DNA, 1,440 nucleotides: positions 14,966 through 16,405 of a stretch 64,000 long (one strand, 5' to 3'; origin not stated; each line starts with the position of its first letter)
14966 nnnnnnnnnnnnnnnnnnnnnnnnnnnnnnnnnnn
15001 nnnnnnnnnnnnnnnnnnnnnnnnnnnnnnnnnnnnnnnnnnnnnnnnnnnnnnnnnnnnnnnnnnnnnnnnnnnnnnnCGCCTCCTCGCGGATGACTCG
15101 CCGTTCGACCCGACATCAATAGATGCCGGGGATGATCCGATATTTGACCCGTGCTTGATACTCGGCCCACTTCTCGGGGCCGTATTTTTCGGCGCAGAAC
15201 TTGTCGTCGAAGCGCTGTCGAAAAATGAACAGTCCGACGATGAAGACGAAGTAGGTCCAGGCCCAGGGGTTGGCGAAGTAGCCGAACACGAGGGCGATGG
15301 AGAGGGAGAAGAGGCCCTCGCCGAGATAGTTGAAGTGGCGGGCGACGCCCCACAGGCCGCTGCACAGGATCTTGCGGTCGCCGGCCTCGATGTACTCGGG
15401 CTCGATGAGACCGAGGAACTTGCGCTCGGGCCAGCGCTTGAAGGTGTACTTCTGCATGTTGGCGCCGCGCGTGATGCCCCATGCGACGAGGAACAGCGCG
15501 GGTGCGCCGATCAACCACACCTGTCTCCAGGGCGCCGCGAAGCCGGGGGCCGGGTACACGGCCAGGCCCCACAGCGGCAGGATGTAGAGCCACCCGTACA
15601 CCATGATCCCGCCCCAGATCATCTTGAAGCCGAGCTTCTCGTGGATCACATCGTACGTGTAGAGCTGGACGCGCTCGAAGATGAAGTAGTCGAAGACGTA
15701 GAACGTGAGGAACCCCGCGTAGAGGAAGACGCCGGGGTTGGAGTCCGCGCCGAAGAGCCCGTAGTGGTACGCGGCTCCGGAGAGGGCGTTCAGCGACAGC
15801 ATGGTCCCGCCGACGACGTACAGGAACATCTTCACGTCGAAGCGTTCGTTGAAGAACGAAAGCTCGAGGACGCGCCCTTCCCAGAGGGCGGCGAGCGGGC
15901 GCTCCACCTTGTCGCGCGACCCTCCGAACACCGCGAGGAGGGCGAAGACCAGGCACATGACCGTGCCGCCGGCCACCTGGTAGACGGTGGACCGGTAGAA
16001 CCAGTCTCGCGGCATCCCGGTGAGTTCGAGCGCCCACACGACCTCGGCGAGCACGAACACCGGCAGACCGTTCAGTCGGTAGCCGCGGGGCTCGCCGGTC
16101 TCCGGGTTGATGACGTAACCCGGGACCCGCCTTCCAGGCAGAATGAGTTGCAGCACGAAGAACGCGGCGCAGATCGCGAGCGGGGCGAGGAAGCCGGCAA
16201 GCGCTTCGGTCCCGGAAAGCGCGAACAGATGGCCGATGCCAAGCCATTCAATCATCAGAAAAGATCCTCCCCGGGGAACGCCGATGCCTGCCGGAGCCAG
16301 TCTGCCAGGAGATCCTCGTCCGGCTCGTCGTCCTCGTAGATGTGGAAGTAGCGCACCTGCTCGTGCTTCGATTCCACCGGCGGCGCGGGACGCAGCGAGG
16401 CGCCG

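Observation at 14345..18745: Five-gene, tightly coupled minus-strand operon headed by the HD oxygenase: serine hydrolase lipoprotein, DUF1801, ERG4/ERG24 reductase, Tat flavin reductase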

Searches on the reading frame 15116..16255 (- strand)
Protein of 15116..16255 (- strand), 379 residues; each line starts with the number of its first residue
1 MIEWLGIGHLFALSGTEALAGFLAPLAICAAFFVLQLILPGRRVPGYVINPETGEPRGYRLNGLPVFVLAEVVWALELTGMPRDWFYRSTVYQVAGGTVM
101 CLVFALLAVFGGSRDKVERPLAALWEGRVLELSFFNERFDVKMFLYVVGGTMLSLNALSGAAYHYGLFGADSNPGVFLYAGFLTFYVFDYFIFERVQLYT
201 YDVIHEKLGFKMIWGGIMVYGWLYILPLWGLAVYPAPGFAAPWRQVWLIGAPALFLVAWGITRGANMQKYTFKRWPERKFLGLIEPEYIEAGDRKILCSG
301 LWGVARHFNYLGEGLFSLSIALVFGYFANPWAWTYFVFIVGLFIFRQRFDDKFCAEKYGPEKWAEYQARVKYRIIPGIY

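Call 3: search_protein_families(library=pfam, proteins=[window:15116-16255:-], max_evalue=0.01)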
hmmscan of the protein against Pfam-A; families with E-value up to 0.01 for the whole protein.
window:15116-16255:- (379 aa): 2 families
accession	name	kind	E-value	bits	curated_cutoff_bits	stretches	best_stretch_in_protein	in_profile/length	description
PF01222.22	ERG4_ERG24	-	2.3e-36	125.9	27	1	28-379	77-432/432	Ergosterol biosynthesis ERG4/ERG24 family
PF06966.17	DUF1295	-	1.5e-05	25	20.4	1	213-369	90-234/235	Protein of unknown function (DUF1295)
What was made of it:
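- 15116..16255 (-): ERG4/ERG24-family NADPH reductase (379 aa), member of a highly conserved clade in sponge-associated bacteria. Pfam ERG4_ERG24, 125.9 bits (call 3).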

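Call 7: search_solved_structures(query=window:15116-16255:-, max_evalue=0.01)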
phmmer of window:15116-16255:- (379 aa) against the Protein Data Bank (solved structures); distinct sequences matched with E-value up to 0.01: 2.
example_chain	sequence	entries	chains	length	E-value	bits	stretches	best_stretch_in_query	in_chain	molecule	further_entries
4quv_A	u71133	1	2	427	3.4e-35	125.4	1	34-379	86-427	Delta(14)-sterol reductase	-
9l5r_c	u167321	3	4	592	8.3e-17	64.8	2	140-320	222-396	Delta(14)-sterol reductase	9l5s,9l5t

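Call 8: search_protein_families(library=ncbifam, proteins=[window:15116-16255:-], max_evalue=0.01)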
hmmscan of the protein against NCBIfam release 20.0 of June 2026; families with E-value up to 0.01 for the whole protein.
window:15116-16255:- (379 aa): 0 families

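Call 9: find_encoding_contigs(protein=window:15116-16255:-, flank=10000, max_places=6)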
Protein window:15116-16255:- (379 aa): no gene with exactly this product is on record in the collection.
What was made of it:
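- Tried and rejected: An exact-sequence look-up of the ERG4-like protein found nothing on record (call 9).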

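Call 10: find_homologous_proteins(query=window:15116-16255:-, max_evalue=1e-10)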
Query window:15116-16255:- (379 aa): 1053 proteins with E <= 1e-10 among 8000 candidates; the best 120 are listed.
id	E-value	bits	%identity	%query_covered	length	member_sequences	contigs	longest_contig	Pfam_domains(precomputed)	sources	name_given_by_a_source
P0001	2.7e-236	803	91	100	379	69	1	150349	PF06966.18,PF01222.23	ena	-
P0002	9.2e-236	801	91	100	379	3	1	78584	PF06966.18,PF01222.23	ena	-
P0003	1.9e-230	783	89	100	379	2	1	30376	PF06966.18,PF01222.23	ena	-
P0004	2.3e-227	773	87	100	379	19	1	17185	PF06966.18,PF01222.23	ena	-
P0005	1.3e-222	758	86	99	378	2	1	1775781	PF06966.18,PF01222.23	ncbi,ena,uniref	ncbi:DUF1295 domain-containing protein [Candidatus Palauibacter sp.]|uniref:DUF1295 domain-containin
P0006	8.1e-221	752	85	100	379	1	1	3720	PF06966.18,PF01222.23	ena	-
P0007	1.2e-220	751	85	100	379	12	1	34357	PF06966.18,PF01222.23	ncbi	-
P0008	1.2e-218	745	84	100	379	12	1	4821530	PF06966.18,PF01222.23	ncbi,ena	-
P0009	2.2e-218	744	84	100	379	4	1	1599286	PF06966.18,PF01222.23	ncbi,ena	-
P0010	1.9e-217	741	84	100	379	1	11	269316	PF06966.18,PF01222.23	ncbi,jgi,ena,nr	ncbi:MAG: DUF1295 domain-containing protein [Gammaproteobacteria bacterium]|nr:DUF1295 domain-contai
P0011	2.2e-217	740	84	100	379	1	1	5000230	PF06966.18,PF01222.23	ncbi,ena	-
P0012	4.0e-215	733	83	100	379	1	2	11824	PF06966.18,PF01222.23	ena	-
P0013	6.5e-215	732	82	100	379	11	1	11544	PF06966.18,PF01222.23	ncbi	-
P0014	3.9e-214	730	81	100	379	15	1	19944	PF06966.18,PF01222.23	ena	-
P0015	8.5e-214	729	82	100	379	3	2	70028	PF06966.18,PF01222.23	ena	-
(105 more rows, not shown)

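Call 12: find_related_loci(query=A1, collection=genome_contigs, flank=10000)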
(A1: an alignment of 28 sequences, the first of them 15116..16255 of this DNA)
Query A1 (379 aa) in genome_contigs; peptide patterns used: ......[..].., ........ (x = any residue, [..] = any of these).
600 stretches matched a pattern (row limit reached: there are more); 574 encode a relative of the query (tblastn E <= 1e-3); the best 80 are kept; 80 distinct loci.
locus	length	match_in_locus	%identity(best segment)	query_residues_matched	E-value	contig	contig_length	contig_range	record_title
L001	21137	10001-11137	97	1-379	0e+0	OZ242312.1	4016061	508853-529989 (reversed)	MAG: Gemmatimonadota bacterium isolate 199b9089-fb52-4512-a5e9-bc908b5c825e genome assembly, chromosome: 1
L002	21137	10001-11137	95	1-379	0e+0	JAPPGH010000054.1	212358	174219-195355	MAG: Candidatus Palauibacter rhopaloidicola isolate RHO1_bin_50 NODE_95_length_212358_cov_472.627024, whole genome shotg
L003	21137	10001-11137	95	1-379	0e+0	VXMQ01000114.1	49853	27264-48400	MAG: Candidatus Palauibacter denitrificans isolate SB0661_bin_40 NODE_764_length_49853_cov_68.686594, whole genome shotg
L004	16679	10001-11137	93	1-379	0e+0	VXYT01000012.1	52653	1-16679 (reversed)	MAG: Candidatus Palauibacter ramosifaciens isolate SB0670_bin_18 NODE_384_length_52653_cov_24.429921, whole genome shotg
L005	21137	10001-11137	93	1-379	0e+0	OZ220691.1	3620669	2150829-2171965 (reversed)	MAG: Gemmatimonadota bacterium isolate 1766b9ea-3269-4cc1-97f5-695b05480569 genome assembly, chromosome: 1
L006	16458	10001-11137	92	1-379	0e+0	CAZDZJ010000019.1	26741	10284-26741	MAG TPA_asm: uncultured Gemmatimonadota bacterium isolate SRP338948_co1_138 genome assembly, contig: k141_460246, whole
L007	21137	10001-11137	91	1-379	0e+0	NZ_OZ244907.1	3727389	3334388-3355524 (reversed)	MAG: Candidatus Palauibacter sp. isolate c5de0401-b7dc-4d82-98b5-efbda7d568cc chromosome 1, complete sequence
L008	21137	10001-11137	90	1-379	0e+0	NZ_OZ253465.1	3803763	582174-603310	MAG: Candidatus Palauibacter sp. isolate 5c81fbdf-9277-4adf-92a3-ac9ea19f79ba chromosome 1, complete sequence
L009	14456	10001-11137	87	1-379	0e+0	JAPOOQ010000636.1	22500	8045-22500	MAG: Gemmatimonadetes bacterium isolate APA_bin_39 c_000000579411, whole genome shotgun sequence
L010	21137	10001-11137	85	1-379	0e+0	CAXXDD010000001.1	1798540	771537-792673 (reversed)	MAG: Longimicrobiales bacterium isolate b3959559-3b23-4102-94a7-0dacaa5f4209 genome assembly, contig: contig_1, whole ge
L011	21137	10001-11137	84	1-379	0e+0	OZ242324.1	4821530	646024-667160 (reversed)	MAG: Longimicrobiales bacterium isolate 07de4c10-1fa3-4f23-aeab-92fd89ad4539 genome assembly, chromosome: 1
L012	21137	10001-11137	84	1-379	0e+0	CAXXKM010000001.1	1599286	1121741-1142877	MAG: Longimicrobiales bacterium isolate 66c0fc7b-e3b3-44f4-8b1e-17cf0e7a764f genome assembly, contig: contig_1, whole ge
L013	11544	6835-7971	82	1-379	0e+0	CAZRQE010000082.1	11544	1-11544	MAG TPA_asm: uncultured Gemmatimonadaceae bacterium isolate SRP338948_co1_128 genome assembly, contig: k141_337677, whol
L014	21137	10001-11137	82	1-379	0e+0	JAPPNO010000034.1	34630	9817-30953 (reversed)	MAG: Gemmatimonadota bacterium isolate RHO3_bin_73 NODE_2363_length_34630_cov_28.794100, whole genome shotgun sequence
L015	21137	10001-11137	82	1-379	0e+0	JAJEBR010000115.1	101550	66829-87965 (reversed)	MAG: Gemmatimonadetes bacterium isolate jk18x9bins.40 k141_171187, whole genome shotgun sequence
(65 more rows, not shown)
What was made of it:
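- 15116..16255 (-): 74-97% identity in 80 loci from at least 10 phyla (call 12).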

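Call 42: search_protein_representatives(protein=window:15116-16255:-)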
Query: 379 residues. Proteins with E-value up to 0.001 (for the whole library): 1251; up to 1e-10: 595; up to 1e-30: 131. The best 150 are listed.
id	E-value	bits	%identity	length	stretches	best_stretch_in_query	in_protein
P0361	1.4e-181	620.8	70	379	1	1-379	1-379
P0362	3.7e-103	362.5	84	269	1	167-352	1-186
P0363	5.9e-101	355.2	50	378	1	15-379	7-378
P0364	3.1e-100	352.8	67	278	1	1-241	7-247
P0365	2.6e-98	346.5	75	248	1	126-320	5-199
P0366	1.9e-92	327.2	76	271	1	188-366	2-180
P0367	1.0e-88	314.9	60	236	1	143-379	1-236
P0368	7.3e-85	302.2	53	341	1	2-261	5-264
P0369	1.0e-84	301.7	61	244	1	91-314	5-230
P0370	2.1e-78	281.0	60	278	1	1-212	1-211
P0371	1.7e-77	278.0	42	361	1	16-379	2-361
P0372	3.4e-73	263.8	67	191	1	1-186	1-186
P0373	1.3e-67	245.4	71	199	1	67-215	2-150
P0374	1.7e-65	238.4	69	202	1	1-161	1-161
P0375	1.1e-61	225.9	51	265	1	143-370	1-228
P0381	4.0e-52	194.4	38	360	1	19-379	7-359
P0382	5.3e-52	194.0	45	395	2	134-379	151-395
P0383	2.0e-49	185.5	39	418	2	118-379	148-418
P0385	1.5e-47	179.3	43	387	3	139-379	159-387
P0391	4.5e-46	174.4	40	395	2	135-379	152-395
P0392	8.3e-46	173.6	39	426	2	139-379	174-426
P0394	9.9e-46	173.3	39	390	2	138-379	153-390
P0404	2.8e-44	168.6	40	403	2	134-379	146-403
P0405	6.7e-44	167.3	41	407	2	136-378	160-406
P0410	3.1e-43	165.1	38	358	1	17-379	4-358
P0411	6.5e-43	164.0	40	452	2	138-379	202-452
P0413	3.3e-42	161.7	42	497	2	124-379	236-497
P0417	4.3e-42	161.3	38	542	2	137-379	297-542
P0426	9.0e-41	157.0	43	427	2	138-379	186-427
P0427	1.1e-40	156.7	41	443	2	124-379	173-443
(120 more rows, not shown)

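Call 44: list_cluster_members(proteins=[P0361, P0363, P0371, P0381, P0410, P0382, P0383, P0392])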
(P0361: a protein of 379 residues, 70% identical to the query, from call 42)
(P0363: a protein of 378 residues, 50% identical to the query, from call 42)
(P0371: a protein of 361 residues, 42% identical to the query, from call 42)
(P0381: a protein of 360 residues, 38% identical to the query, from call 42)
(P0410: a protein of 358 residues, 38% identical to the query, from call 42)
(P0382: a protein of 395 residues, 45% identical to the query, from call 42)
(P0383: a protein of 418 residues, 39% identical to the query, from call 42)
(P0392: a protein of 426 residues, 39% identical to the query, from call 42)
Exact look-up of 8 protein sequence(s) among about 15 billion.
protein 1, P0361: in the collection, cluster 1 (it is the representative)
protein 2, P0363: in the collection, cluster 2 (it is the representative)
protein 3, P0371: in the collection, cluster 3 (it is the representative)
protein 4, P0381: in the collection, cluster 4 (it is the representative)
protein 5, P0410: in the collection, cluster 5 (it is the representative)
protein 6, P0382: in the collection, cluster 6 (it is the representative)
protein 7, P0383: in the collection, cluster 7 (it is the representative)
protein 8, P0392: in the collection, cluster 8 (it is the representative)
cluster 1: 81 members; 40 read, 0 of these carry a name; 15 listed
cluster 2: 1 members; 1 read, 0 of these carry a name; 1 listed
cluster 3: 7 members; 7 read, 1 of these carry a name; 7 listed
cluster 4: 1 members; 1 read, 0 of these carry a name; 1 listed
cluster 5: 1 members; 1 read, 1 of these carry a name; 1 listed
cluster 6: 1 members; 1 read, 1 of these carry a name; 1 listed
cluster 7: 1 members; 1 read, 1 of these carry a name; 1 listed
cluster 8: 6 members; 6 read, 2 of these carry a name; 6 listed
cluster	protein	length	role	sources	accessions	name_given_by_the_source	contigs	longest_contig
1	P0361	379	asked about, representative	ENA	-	-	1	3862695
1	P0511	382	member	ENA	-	-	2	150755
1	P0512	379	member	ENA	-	-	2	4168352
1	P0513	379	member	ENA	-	-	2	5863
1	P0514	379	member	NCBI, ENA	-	-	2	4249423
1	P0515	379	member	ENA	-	-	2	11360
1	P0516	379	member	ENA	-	-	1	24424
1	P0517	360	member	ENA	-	-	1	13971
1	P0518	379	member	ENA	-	-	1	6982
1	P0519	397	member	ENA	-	-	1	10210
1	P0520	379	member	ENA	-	-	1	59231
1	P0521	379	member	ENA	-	-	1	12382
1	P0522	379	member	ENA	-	-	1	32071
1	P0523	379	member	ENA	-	-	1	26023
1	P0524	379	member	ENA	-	-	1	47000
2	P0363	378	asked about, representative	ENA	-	-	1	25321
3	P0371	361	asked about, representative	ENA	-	-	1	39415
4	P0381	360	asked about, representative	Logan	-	-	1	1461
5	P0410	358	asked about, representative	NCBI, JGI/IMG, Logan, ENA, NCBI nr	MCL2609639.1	MAG: ERG4/ERG24 family protein [Treponema sp.] | ERG4/ERG24 family protein [Treponema sp.]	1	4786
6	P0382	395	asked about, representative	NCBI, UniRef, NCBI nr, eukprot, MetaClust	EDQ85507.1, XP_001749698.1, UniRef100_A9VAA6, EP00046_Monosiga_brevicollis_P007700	uncharacterized protein MONBRDRAFT_29161 [Monosiga brevicollis MX1] | Uncharacterized protein n=1 Tax=Monosiga brevicollis TaxID=81824 RepID=A9VAA6_MONBE | XP_001749698.1 hypothetical protein [Monosiga brevicollis MX1]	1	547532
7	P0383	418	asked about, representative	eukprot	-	Clim_evm30s224 gene=Clim_evmTU30s224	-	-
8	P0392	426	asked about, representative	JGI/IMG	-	delta14-sterol reductase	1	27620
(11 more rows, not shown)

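Call 48: search_protein_families(library=pfam, proteins=[L008:1290-4856:-, L008:1251-4463:+, L008:4673-6100:-, L008:4703-6052:+, L008:6046-7152:-, L008:7145-8878:-, L008:6983-8362:+, L008:8266-9513:-], max_evalue=0.0001)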
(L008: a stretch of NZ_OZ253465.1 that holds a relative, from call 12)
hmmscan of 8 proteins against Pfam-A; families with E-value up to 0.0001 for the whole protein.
L008:1290-4856:- (1188 aa): 8 families
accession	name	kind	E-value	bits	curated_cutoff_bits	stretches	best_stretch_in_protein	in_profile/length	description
PF13243.12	SQHop_cyclase_C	-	2.4e-55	188.2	26.1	1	843-1167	2-318/319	Squalene-hopene cyclase C-terminal domain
PF13249.12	SQHop_cyclase_N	-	1.9e-49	168.8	26.2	1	539-832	2-290/291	Squalene-hopene cyclase N-terminal domain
PF08491.16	SE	-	1.4e-23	83.8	20.1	1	215-452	6-259/276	Squalene epoxidase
PF01494.25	FAD_binding_3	-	4.4e-22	79.2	22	1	68-368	1-315/349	FAD binding domain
PF12831.13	FAD_oxidored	-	5.6e-08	32.9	27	1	70-220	1-146/416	FAD dependent oxidoreductase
PF07992.20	Pyr_redox_2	-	4e-07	30.2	26.1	0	69-127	143-200/291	Pyridine nucleotide-disulphide oxidoreductase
PF03486.20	HI0933_like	-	5e-07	29.8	50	1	70-107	2-39/244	HI0933-like protein Rossmann domain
PF01266.30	DAO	-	4.6e-06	26.8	27.9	1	70-114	1-48/353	FAD dependent oxidoreductase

L008:1251-4463:+ (1070 aa): 0 families

L008:4673-6100:- (475 aa): 1 family
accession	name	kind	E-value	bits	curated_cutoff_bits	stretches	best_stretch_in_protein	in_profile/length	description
PF00067.27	p450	-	8.4e-56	190.1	22.8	1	34-446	4-443/462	Cytochrome P450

L008:4703-6052:+ (449 aa): 0 families

L008:6046-7152:- (368 aa): 2 families
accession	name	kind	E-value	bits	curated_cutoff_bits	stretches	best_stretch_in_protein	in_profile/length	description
PF01222.22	ERG4_ERG24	-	2e-71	241.5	27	1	26-368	73-432/432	Ergosterol biosynthesis ERG4/ERG24 family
PF06966.17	DUF1295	-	1.7e-06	28.1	20.4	1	244-315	124-183/235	Protein of unknown function (DUF1295)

L008:7145-8878:- (577 aa): 2 families
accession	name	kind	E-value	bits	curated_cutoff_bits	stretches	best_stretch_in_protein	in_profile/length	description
PF00355.32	Rieske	-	4.5e-21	75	20.3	1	243-322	2-81/88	Rieske [2Fe-2S] domain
PF19112.6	VanA_C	-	1.1e-14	55.5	23.5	1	381-567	1-191/193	Vanillate O-demethylase oxygenase C-terminal domain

L008:6983-8362:+ (459 aa): 0 families

L008:8266-9513:- (415 aa): 9 families
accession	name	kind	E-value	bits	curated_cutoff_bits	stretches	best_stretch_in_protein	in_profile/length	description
PF01370.27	Epimerase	-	1.3e-34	120.1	20.9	1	59-286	1-236/240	NAD dependent epimerase/dehydratase family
PF16363.11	GDP_Man_Dehyd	-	3.1e-20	73.3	27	1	60-371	1-322/332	GDP-mannose 4,6 dehydratase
PF01073.25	3Beta_HSD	-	2.9e-19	69.6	22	1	60-218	1-162/280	3-beta hydroxysteroid dehydrogenase/isomerase family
PF13460.12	NAD_binding_10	-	6.2e-13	49.5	27.2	1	63-182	1-107/184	NAD(P)H-binding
PF07993.18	NAD_binding_4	-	2.5e-11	43.6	20.1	1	116-233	84-209/258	Male sterility protein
PF02719.21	Polysacc_synt_2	-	1.1e-10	41.7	20.2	1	59-171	1-127/293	Polysaccharide biosynthesis protein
PF04321.23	RmlD_sub_bind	-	2.4e-06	27.3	27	1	59-165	3-95/287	RmlD substrate binding domain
PF05368.20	NmrA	-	2.5e-06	27.8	27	1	59-129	5-78/298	NmrA-like family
PF00106.31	adh_short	-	4.9e-05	23.3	26.6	0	59-174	3-138/195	short chain dehydrogenase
